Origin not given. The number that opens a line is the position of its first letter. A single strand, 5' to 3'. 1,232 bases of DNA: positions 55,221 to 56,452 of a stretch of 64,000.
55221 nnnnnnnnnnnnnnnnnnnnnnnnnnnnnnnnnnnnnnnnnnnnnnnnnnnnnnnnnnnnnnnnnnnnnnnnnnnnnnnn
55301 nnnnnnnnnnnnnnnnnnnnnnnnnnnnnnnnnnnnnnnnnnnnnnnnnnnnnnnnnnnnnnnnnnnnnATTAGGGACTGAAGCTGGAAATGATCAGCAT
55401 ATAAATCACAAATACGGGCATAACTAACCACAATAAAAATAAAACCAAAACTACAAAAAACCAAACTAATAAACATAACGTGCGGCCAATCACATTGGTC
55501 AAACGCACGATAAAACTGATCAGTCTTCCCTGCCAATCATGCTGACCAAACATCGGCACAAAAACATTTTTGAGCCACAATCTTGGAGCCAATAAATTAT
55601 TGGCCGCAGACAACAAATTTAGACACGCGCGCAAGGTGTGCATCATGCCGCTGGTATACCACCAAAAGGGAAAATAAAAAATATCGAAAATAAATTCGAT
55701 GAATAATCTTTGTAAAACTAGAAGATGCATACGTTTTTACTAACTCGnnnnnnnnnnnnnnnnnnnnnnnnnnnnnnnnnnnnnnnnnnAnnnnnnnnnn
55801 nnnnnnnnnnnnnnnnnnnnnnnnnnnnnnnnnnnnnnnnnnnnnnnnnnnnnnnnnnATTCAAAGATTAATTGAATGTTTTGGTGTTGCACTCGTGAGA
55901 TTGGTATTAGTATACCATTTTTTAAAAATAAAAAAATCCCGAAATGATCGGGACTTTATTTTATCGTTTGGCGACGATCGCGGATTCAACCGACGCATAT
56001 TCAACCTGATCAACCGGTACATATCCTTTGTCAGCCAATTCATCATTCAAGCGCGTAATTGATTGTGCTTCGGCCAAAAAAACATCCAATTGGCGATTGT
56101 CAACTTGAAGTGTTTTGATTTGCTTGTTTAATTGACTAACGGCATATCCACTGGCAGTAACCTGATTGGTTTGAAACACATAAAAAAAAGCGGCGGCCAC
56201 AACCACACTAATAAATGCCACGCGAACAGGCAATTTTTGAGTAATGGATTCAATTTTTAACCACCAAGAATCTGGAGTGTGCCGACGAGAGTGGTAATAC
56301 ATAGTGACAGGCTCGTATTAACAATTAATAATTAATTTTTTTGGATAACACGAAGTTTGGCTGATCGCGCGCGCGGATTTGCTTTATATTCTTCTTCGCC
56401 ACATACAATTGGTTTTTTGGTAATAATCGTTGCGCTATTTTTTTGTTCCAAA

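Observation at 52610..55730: Membrane-anchored ClpB/ClpC-like unfoldase with DnaJ-type zinc finger and a catalytically degenerate first AAA+ domain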

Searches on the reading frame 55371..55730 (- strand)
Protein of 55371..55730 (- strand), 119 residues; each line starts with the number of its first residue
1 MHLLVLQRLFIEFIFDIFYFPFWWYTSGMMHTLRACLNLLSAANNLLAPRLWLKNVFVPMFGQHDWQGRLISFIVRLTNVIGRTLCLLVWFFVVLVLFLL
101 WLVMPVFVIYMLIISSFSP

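Call 3: search_protein_families(library=pfam, proteins=[window:55371-55730:-], max_evalue=0.01)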
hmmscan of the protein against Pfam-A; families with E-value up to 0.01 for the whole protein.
window:55371-55730:- (119 aa): 0 families

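Call 4: search_protein_families(library=ncbifam, proteins=[window:55371-55730:-], max_evalue=0.01)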
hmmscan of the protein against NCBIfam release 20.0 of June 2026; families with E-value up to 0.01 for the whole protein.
window:55371-55730:- (119 aa): 0 families

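Call 47: search_protein_families(library=pfam, proteins=[window:55371-55730:-], max_evalue=10)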
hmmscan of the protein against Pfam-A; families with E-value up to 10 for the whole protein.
window:55371-55730:- (119 aa): 1 family
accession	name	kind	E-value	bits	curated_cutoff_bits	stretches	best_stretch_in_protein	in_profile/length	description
PF03134.24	TB2_DP1_HVA22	-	7.9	6.9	27.2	1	9-26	31-50/77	TB2/DP1, HVA22 family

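Call 52: find_homologous_proteins(query=window:55371-55730:-, max_evalue=0.001)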
Query window:55371-55730:- (119 aa): 49 proteins with E <= 0.001 among 56 candidates.
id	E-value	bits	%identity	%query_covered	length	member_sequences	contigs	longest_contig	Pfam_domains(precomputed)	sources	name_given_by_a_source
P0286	1.7e-70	253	100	100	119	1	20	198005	-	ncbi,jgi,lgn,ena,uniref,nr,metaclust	ncbi:MAG: hypothetical protein A2821_00610 [Candidatus Magasanikbacteria bacterium RIFCSPHIGHO2_01_F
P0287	8.0e-46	173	67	99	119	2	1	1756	-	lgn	-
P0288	7.5e-38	147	64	97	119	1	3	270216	-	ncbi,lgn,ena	-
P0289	9.8e-38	147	63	95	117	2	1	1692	-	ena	-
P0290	4.5e-37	145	57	97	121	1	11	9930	-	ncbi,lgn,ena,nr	ncbi:MAG TPA: hypothetical protein VJA27_00565 [Patescibacteria group bacterium]|nr:hypothetical pro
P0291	8.6e-37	144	58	97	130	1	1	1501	-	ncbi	-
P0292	2.1e-36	143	61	98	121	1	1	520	-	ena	-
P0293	2.8e-36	142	57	97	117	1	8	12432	-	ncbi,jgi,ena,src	-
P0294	1.3e-35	140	58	94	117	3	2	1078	-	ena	-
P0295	1.8e-35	140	54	97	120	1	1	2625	-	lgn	-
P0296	2.4e-35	139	61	97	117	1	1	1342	-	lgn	-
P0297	5.3e-35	138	58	97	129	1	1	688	-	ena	-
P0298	1.2e-34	137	58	88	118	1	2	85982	-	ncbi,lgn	-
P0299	1.5e-34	137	59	97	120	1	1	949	-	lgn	-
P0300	2.7e-34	136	58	95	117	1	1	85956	-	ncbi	-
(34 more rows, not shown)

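Call 59: predict_structure(alignment_id=A4)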
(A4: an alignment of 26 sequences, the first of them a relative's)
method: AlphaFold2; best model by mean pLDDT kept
length: 119 residues; sequences in the alignment: 26
mean_pLDDT: 87.7   pTM: 0.60
mean pLDDT of the five models: 87.7, 87.1, 85.8, 85.2, 84.2
residues with pLDDT >= 90: 38; 70-90: 80; 50-70: 1; < 50: 0
segments of 3 or more residues with pLDDT < 50: none
pLDDT, mean of each block of 10 residues (from residue 1): 94 90 85 88 84 81 86 89 89 89 89 89
secondary structure, 60 per line:
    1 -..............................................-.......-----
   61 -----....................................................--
elements in order: H2-47 H49-55 H66-117

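Call 61: search_protein_families(library=padloc, proteins=[window:55371-55730:-], max_evalue=0.001)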
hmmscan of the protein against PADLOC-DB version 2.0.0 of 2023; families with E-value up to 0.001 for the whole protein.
window:55371-55730:- (119 aa): 0 families

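Call 67: fold_search(model_id=the predicted structure, library=pdb)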
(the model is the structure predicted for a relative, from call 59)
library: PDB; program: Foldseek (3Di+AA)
matches with E <= 10: 43; with E <= 0.001: 0
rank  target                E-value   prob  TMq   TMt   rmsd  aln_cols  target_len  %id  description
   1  2ysu_B                3.9e+00  0.09  0.20  0.20   7.7        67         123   21  Structure of the complex between BtuB and Colicin E2 receptor binding domain (released 2007-06-19)
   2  2b5u_A                3.9e+00  0.09  0.22  0.08   7.6        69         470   20  Crystal Structure Of Colicin E3 V206C Mutant In Complex With Its Immunity Protein (released 2006-11-07)
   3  6msq_A                4.4e+00  0.25  0.42  0.58   4.1        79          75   13  Crystal structure of pRO-2.3 (released 2019-05-08)
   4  7lbm_n                4.7e+00  0.15  0.29  0.14   6.9        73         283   16  Structure of the human Mediator-bound transcription pre-initiation complex (released 2021-03-24)
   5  1ujw_B                5.0e+00  0.08  0.22  0.22   7.7        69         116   20  Structure of the complex between BtuB and Colicin E3 Receptor binding domain (released 2003-11-25)
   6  9l76_B                5.0e+00  0.06  0.19  0.21  17.5        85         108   14  Structures and mechanism of the nicotinamide nucleotide transhydrogenase from E. coli (released 2026-01-07)
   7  9p6i_A                5.3e+00  0.08  0.22  0.16   7.0        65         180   12  Crystal Structure of the Histidine Kinase VC2136 from Vibrio cholerae serotype O1 (released 2025-08-20)
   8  6zvr_DB               6.0e+00  0.13  0.43  0.35   7.7       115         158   10  C11 symmetry: Bacterial Vipp1 and PspA are members of the ancient ESCRT-III membrane-remodeling superfamily. (released 2021-08-04)
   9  9hzm_0                6.4e+00  0.09  0.36  0.26   8.0       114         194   12  235 A SynPspA H1-5 rod after incubation with EPL (released 2025-08-13)
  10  4jav_A                6.4e+00  0.06  0.19  0.10  15.6        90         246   18  Structural basis of a rationally rewired protein-protein interface (HK853wt and RR468mutant V13P, L14I, I17M and N21V) (released 2013-09-04)
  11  4u7o_B                6.8e+00  0.08  0.22  0.12  11.2        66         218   20  Active histidine kinase bound with ATP (released 2015-09-02)
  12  9p6i_E                6.8e+00  0.06  0.22  0.16  11.1        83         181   14  Crystal Structure of the Histidine Kinase VC2136 from Vibrio cholerae serotype O1 (released 2025-08-20)
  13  9a2v_MODEL_1_A        7.2e+00  0.06  0.22  0.08   8.9        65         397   12  Model of E. coli AcrA by in-cell photo-crosslinking MS and deep learning (released 2023-02-24)
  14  5ew5_A                7.2e+00  0.06  0.19  0.08   7.7        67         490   21  Crystal Structure of Colicin E9 In Complex with Its Immunity Protein Im9 (released 2016-07-20)
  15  8e2i_E                7.2e+00  0.06  0.26  0.20   8.5       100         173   10  Cryo-EM structure of BIRC6/Smac (released 2023-02-15)
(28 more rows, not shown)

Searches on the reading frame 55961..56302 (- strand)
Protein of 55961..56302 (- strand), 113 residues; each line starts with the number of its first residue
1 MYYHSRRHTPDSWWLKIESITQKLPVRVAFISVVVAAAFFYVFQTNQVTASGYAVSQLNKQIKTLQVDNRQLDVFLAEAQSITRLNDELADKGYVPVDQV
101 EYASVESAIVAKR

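Call 3: search_protein_families(library=pfam, proteins=[window:55961-56302:-], max_evalue=0.01)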
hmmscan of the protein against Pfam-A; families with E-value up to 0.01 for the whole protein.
window:55961-56302:- (113 aa): 1 family
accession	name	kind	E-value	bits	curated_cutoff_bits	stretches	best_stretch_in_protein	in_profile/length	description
PF19579.4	FtsL_2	-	0.001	19.4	24.6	1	25-96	15-86/100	Bacteriodetes cell division protein (FtsL-like)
